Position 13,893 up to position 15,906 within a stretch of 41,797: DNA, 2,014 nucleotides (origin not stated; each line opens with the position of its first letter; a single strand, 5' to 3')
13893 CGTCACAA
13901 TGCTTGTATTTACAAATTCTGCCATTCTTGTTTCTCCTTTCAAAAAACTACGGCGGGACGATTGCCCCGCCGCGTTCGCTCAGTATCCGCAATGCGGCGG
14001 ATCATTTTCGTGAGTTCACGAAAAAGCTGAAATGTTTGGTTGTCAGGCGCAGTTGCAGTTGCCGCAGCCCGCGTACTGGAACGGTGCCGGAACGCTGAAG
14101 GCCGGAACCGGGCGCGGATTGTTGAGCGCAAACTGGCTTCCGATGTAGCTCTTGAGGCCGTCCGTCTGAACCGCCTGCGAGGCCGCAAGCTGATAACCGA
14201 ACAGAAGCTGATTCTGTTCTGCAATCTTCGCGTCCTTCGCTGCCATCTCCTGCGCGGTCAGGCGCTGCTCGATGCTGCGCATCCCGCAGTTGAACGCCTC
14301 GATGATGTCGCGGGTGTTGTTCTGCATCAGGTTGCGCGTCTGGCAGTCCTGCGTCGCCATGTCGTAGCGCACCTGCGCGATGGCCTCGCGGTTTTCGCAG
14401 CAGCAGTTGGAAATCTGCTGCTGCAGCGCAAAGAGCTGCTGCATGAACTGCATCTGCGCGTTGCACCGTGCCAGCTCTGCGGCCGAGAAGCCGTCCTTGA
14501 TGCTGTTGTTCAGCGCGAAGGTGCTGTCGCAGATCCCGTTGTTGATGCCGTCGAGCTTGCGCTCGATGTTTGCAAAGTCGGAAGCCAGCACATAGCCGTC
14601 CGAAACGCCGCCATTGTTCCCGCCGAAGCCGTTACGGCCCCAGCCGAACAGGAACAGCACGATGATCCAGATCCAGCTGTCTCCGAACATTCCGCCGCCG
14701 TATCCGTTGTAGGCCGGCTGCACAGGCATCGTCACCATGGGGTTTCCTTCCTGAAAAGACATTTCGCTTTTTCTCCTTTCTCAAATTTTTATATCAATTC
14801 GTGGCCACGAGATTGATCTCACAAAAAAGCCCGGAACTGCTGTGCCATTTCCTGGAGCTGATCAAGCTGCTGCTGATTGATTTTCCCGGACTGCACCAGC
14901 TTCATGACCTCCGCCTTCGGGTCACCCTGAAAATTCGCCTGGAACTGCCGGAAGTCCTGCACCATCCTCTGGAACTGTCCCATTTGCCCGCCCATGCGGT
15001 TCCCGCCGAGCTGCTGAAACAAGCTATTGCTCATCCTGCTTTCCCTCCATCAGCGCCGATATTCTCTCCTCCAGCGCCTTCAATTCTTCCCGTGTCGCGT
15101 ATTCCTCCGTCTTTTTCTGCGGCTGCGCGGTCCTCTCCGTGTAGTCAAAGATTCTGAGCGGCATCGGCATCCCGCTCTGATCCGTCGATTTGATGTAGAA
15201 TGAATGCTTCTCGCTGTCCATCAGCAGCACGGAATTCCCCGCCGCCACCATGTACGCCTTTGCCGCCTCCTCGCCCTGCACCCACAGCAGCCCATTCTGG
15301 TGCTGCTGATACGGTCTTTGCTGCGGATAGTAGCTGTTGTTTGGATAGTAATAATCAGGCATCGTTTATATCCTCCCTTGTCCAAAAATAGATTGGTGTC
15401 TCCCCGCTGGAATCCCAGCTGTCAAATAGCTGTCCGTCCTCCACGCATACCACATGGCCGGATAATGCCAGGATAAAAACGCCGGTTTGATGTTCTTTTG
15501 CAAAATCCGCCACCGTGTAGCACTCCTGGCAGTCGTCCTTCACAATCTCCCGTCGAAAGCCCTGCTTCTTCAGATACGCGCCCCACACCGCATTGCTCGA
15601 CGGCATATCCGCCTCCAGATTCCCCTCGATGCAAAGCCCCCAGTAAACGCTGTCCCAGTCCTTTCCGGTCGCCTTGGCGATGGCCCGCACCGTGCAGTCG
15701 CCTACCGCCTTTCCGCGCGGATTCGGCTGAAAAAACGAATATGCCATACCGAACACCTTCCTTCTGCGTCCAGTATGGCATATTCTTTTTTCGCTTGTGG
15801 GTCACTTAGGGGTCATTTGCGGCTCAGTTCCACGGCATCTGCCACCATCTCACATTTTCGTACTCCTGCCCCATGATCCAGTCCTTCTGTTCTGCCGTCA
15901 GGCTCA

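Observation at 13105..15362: attP-proximal five-gene cassette with weak spore-coat/exosporium-like features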

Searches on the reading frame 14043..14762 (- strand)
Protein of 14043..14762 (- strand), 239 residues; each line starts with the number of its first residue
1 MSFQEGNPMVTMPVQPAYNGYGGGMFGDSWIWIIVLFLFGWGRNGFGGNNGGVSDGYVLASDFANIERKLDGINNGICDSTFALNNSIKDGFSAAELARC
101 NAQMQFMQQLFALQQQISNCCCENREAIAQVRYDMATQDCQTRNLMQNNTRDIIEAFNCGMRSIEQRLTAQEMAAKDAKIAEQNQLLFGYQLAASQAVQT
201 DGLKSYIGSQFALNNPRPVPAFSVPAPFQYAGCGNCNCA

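Call 5: search_protein_families(library=pfam, proteins=[window:14043-14762:-], max_evalue=1)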
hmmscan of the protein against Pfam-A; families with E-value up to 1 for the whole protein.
window:14043-14762:- (239 aa): 0 families

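Call 6: search_protein_families(library=phrogs, proteins=[window:14043-14762:-], max_evalue=1)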
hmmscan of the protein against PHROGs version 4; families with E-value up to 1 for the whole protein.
window:14043-14762:- (239 aa): 6 families
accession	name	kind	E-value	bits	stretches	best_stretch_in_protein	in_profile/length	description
phrog_16490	-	unknown function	1.8e-36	127.3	1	2-237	2-276/286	-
phrog_9288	-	unknown function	0.0068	17.1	1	72-193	105-223/234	-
phrog_5467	-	unknown function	0.035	14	1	59-191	316-447/552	-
phrog_14803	-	unknown function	0.081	14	0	126-150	5-24/59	-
phrog_1798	-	unknown function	0.088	13.2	1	58-121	52-114/305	-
phrog_9168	-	unknown function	0.12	12.9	1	100-175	56-131/267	-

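Call 12: search_protein_families(library=ncbifam, proteins=[window:14043-14762:-], max_evalue=10)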
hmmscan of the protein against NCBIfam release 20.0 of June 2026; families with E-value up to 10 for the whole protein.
window:14043-14762:- (239 aa): 0 families

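Call 13: search_protein_families(library=padloc, proteins=[window:14043-14762:-], max_evalue=10)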
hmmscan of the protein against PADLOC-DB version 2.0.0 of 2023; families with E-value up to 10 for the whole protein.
window:14043-14762:- (239 aa): 0 families

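Call 26: search_solved_structures(query=A2, max_evalue=10, show_alignments=1)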
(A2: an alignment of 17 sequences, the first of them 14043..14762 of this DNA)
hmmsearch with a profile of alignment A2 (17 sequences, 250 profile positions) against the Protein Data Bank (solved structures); distinct sequences matched with E-value up to 10: 51.
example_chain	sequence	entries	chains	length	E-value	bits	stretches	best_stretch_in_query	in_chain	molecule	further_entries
4fmw_A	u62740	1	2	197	0.22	14.2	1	121-166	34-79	RNA (guanine-9-)-methyltransferase domain-containing protein 2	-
9e2g_4E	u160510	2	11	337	0.49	13.1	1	101-153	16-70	PON4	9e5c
5gna_B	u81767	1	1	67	1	12.1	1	168-222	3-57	Flagellar hook-associated protein 2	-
3ku3_B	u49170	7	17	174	1.3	11.6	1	44-108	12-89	Hemagglutinin HA2 chain | Hemagglutinin HA2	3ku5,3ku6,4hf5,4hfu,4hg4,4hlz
3qqb_B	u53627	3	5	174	1.4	11.5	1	44-107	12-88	Hemagglutinin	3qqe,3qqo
9bh5_Ch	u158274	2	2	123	1.7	11.3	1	149-198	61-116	Large ribosomal subunit protein uL29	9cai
7l0l_B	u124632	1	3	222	1.9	11.2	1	45-108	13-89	Hemagglutinin HA2 chain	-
4jum_B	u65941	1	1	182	2.3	10.9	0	44-107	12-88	Hemagglutinin HA2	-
2ibx_B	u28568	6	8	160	2.7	10.7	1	44-108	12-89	Hemagglutinin | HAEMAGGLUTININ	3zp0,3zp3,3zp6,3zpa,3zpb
4kdq_B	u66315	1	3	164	2.8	10.6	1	44-108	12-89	Hemagglutinin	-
5jw4_B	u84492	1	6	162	3.3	10.4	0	44-107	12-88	Hemagglutinin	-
9nr2_B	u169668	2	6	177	3.4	10.3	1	44-108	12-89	Hemagglutinin HA2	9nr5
3znk_B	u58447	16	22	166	3.5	10.3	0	44-107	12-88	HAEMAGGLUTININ | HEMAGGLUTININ | Hemagglutinin HA2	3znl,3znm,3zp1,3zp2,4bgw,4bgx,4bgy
5a3i_F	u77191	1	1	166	3.6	10.2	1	44-108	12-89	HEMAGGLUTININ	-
4k62_B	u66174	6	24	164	3.6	10.2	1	44-108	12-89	Hemagglutinin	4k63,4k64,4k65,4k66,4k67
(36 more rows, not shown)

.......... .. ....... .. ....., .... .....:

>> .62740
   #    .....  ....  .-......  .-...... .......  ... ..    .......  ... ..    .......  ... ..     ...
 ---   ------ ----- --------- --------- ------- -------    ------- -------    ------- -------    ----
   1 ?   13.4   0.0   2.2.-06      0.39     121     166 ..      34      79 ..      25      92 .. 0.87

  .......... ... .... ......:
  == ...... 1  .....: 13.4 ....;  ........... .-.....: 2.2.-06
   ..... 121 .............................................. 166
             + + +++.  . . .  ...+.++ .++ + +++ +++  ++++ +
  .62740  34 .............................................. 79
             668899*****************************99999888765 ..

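Call 59: find_homologous_proteins(query=A2, max_evalue=0.001)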
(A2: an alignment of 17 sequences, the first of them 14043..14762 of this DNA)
Query A2 (17 sequences) (239 aa, profile of the alignment): 8000 proteins with E <= 0.001 among 8000 candidates; the best 120 are listed.
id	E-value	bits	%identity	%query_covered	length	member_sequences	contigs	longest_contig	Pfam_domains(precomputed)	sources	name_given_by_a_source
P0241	5.6e-118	411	58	99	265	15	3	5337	-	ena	-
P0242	1.3e-117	410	66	96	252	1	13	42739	-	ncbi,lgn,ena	-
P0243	2.8e-117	409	57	97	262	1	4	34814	-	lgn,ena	-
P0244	2.9e-117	409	57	97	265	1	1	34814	-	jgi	jgi:hypothetical protein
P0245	6.2e-117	408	64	96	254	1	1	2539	-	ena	-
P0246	7.8e-117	407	65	96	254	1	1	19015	-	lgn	-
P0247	1.9e-116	406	64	96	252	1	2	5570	-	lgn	-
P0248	4.3e-116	405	65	98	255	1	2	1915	-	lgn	-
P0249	1.4e-115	403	65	96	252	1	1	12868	-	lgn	-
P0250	1.6e-115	403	65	96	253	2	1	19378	-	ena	-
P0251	2.0e-115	403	63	96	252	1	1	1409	-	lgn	-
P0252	3.3e-115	402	64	98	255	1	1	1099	-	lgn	-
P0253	1.1e-114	400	64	98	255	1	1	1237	-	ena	-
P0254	1.1e-114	400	58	97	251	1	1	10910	-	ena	-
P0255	3.0e-114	399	64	98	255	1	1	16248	-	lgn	-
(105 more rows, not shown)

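Call 68: predict_structure(alignment_id=A8)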
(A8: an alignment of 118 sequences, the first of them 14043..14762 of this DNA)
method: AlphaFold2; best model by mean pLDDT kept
length: 239 residues; sequences in the alignment: 118
mean_pLDDT: 43.8   pTM: 0.16
mean pLDDT of the five models: 43.8, 43.6, 42.1, 41.0, 39.3
residues with pLDDT >= 90: 0; 70-90: 0; 50-70: 29; < 50: 210
segments of 3 or more residues with pLDDT < 50: 1-24, 39-110, 112-196, 214-216, 219-239
pLDDT, mean of each block of 10 residues (from residue 1): 41 41 44 52 39 42 42 43 43 42 44 45 42 42 44 44 40 39 44 47 57 50 44 40
secondary structure, 60 per line:
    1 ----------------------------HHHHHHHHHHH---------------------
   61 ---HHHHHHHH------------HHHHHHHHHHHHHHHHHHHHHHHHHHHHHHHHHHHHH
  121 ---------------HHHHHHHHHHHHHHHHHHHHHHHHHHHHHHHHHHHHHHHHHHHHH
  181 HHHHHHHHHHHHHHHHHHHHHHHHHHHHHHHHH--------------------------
elements in order: H29-39 H64-71 H84-120 H136-213

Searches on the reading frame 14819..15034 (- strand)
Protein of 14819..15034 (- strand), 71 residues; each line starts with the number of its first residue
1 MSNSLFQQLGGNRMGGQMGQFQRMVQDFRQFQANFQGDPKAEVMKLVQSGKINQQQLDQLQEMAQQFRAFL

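Call 5: search_protein_families(library=pfam, proteins=[window:14819-15034:-], max_evalue=1)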
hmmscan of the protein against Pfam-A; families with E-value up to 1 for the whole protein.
window:14819-15034:- (71 aa): 3 families
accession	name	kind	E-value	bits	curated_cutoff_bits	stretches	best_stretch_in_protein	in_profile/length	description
PF06791.18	TMP_2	-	0.0098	16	30.2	1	9-69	106-165/208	Prophage tail length tape measure protein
PF21934.1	Yop-YscD_ppl_3rd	-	0.02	15.1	24.3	1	49-68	31-50/64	YscD/CdsD-like Bon-like domain 3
PF03965.22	Penicillinase_R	-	0.081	13.7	22.6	1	30-66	79-115/115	Penicillinase repressor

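Call 6: search_protein_families(library=phrogs, proteins=[window:14819-15034:-], max_evalue=1)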
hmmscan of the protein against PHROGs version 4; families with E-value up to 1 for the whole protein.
window:14819-15034:- (71 aa): 2 families
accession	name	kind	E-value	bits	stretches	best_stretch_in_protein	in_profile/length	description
phrog_22984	-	unknown function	7.6e-16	59.3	1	1-70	1-64/74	-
phrog_7239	-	unknown function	0.03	15.3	1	42-66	47-71/85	-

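Call 12: search_protein_families(library=ncbifam, proteins=[window:14819-15034:-], max_evalue=10)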
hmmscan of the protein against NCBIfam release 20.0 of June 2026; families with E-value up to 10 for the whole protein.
window:14819-15034:- (71 aa): 3 families
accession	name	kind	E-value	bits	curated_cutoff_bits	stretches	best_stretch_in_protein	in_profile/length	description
NF003626.0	PRK05265.1-4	equivalog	0.022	14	222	1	20-57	59-96/246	pyridoxine 5'-phosphate synthase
NF010659.0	PRK14058.1-1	equivalog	0.054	12.6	223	1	12-63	42-93/267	[LysW]-aminoadipate kinase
NF004406.0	PRK05758.3-2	equivalog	0.094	12.6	172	1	18-63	93-135/186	F0F1 ATP synthase subunit delta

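Call 13: search_protein_families(library=padloc, proteins=[window:14819-15034:-], max_evalue=10)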
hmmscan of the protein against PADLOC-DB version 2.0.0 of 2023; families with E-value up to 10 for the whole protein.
window:14819-15034:- (71 aa): 0 families

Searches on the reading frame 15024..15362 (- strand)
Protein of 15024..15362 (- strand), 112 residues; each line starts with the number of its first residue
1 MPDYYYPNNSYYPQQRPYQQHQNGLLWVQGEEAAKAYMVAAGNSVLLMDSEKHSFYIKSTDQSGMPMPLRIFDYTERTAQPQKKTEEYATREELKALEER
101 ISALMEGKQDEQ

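Call 5: search_protein_families(library=pfam, proteins=[window:15024-15362:-], max_evalue=1)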
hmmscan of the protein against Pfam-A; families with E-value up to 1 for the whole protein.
window:15024-15362:- (112 aa): 0 families

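Call 6: search_protein_families(library=phrogs, proteins=[window:15024-15362:-], max_evalue=1)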
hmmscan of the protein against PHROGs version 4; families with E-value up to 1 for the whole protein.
window:15024-15362:- (112 aa): 4 families
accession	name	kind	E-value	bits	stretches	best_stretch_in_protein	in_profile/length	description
phrog_21718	-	unknown function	1.9e-24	87.4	1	9-107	37-143/159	-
phrog_16866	-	unknown function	0.026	15.6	1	56-107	106-157/165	-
phrog_7885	-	unknown function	0.036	15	1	84-110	44-70/83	-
phrog_8426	-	unknown function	0.091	13.8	1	90-111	25-46/49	-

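Call 12: search_protein_families(library=ncbifam, proteins=[window:15024-15362:-], max_evalue=10)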
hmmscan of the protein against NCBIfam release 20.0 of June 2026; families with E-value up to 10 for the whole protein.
window:15024-15362:- (112 aa): 0 families

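Call 13: search_protein_families(library=padloc, proteins=[window:15024-15362:-], max_evalue=10)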
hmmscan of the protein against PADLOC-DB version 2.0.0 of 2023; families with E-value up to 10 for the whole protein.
window:15024-15362:- (112 aa): 0 families

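Call 34: search_solved_structures(query=A3, max_evalue=10, show_alignments=1)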
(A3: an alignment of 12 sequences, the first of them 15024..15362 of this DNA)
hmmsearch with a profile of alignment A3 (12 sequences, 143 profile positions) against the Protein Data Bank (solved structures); distinct sequences matched with E-value up to 10: 2.
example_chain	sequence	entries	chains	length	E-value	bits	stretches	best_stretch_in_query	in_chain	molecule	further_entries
3idv_A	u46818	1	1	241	0.86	12.5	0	71-94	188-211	Protein disulfide-isomerase A4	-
9had_C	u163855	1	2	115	6.3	9.7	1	105-140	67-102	DerF21_binder10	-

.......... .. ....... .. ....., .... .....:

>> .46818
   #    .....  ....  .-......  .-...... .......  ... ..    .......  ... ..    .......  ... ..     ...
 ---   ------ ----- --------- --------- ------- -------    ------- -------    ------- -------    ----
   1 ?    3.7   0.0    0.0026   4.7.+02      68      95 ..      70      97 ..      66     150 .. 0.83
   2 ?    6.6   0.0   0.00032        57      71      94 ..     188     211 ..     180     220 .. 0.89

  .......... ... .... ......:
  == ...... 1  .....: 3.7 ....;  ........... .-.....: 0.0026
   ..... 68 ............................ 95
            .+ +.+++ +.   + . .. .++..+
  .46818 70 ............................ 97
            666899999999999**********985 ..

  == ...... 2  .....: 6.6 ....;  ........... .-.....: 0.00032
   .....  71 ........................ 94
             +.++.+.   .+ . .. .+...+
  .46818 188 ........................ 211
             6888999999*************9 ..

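Call 64: search_protein_families(library=pfam, alignment_id=A3, max_evalue=10)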
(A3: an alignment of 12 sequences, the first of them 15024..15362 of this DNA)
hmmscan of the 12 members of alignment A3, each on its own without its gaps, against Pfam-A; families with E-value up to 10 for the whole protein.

A. member 1, window:15024-15362:- (112 aa): 0 families

B. families by the number of members that match (of 12 scanned): 5 families
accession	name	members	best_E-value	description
PF16258.11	DUF4912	3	0.021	Domain of unknown function (DUF4912)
PF14179.11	YppG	2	0.27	YppG-like protein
PF03629.24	SASA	1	0.01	Carbohydrate esterase, sialic acid-specific acetylesterase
PF19788.4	DUF6272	1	0.17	Family of unknown function (DUF6272)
PF04380.18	BMFP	1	0.17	Membrane fusogenic activity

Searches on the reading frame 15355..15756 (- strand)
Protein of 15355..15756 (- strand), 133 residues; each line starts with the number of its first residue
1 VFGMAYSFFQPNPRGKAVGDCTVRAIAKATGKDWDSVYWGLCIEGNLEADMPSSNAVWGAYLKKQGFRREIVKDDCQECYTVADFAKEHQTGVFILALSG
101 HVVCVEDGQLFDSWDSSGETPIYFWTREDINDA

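Call 5: search_protein_families(library=pfam, proteins=[window:15355-15756:-], max_evalue=1)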
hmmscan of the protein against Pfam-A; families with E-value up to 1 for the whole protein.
window:15355-15756:- (133 aa): 1 family
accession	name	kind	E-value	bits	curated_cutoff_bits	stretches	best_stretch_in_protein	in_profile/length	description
PF13542.12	HTH_Tnp_ISL3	-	0.057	13.3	27.4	1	17-37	23-43/51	Helix-turn-helix domain of transposase family ISL3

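Call 6: search_protein_families(library=phrogs, proteins=[window:15355-15756:-], max_evalue=1)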
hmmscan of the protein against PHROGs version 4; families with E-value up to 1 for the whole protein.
window:15355-15756:- (133 aa): 2 families
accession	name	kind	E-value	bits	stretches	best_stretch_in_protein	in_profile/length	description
phrog_3754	-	unknown function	9.7e-31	108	1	6-127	8-143/145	-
phrog_15863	-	unknown function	1.1e-05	25.9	1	4-118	1-111/312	-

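Call 12: search_protein_families(library=ncbifam, proteins=[window:15355-15756:-], max_evalue=10)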
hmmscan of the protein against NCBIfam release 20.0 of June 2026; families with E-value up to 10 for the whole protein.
window:15355-15756:- (133 aa): 1 family
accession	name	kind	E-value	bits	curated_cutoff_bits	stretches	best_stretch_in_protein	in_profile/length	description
NF002343.0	PRK01305.1-4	equivalog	0.021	14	267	1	4-46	178-221/256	arginyltransferase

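Call 13: search_protein_families(library=padloc, proteins=[window:15355-15756:-], max_evalue=10)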
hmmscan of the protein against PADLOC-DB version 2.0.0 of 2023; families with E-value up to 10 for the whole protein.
window:15355-15756:- (133 aa): 0 families

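Call 33: search_solved_structures(query=A5, max_evalue=10, show_alignments=2)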
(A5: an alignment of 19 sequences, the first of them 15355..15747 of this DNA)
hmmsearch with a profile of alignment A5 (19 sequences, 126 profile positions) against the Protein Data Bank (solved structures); distinct sequences matched with E-value up to 10: 1.
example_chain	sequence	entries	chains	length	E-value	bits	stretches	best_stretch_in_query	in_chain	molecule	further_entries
2xme_A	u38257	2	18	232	0.98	12.8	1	56-100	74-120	CTP-INOSITOL-1-PHOSPHATE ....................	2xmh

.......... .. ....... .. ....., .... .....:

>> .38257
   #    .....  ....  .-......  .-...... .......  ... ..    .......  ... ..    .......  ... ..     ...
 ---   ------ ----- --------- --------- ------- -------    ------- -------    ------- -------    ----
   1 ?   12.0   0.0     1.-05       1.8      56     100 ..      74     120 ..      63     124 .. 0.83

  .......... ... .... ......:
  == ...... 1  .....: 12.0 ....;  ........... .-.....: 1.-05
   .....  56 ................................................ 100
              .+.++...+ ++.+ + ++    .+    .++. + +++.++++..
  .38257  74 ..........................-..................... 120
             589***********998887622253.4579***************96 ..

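Call 76: search_protein_families(library=pfam, alignment_id=A5, max_evalue=10)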
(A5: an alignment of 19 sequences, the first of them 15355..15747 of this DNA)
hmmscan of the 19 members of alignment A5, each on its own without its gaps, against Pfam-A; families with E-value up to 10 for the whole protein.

A. member 1, window:15355-15747:- (130 aa): 1 family
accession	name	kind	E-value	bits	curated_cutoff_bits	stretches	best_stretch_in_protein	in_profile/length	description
PF13542.12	HTH_Tnp_ISL3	-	0.054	13.4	27.4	1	14-34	23-43/51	Helix-turn-helix domain of transposase family ISL3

B. families by the number of members that match (of 19 scanned): 9 families
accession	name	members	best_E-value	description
PF13542.12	HTH_Tnp_ISL3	3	0.048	Helix-turn-helix domain of transposase family ISL3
PF14217.11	DUF4327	1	0.068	Domain of unknown function (DUF4327)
PF09222.16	Fim-adh_lectin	1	0.094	Fimbrial adhesin F17-AG, lectin domain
PF18612.7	Bac_A_amyl_C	1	0.13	Bacterial Alpha amylase C-terminal domain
PF05305.19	DUF732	1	0.13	Protein of unknown function (DUF732)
PF03347.19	TDH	1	0.13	Vibrio thermostable direct hemolysin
PF17456.7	TcpS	1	0.21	Toxin-coregulated pilus protein S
PF19427.5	Insc_C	1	0.41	Protein inscuteable C-terminal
PF24273.1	TRASH_HVO_1752_C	1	0.69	HVO_1752, C-terminal TRASH domain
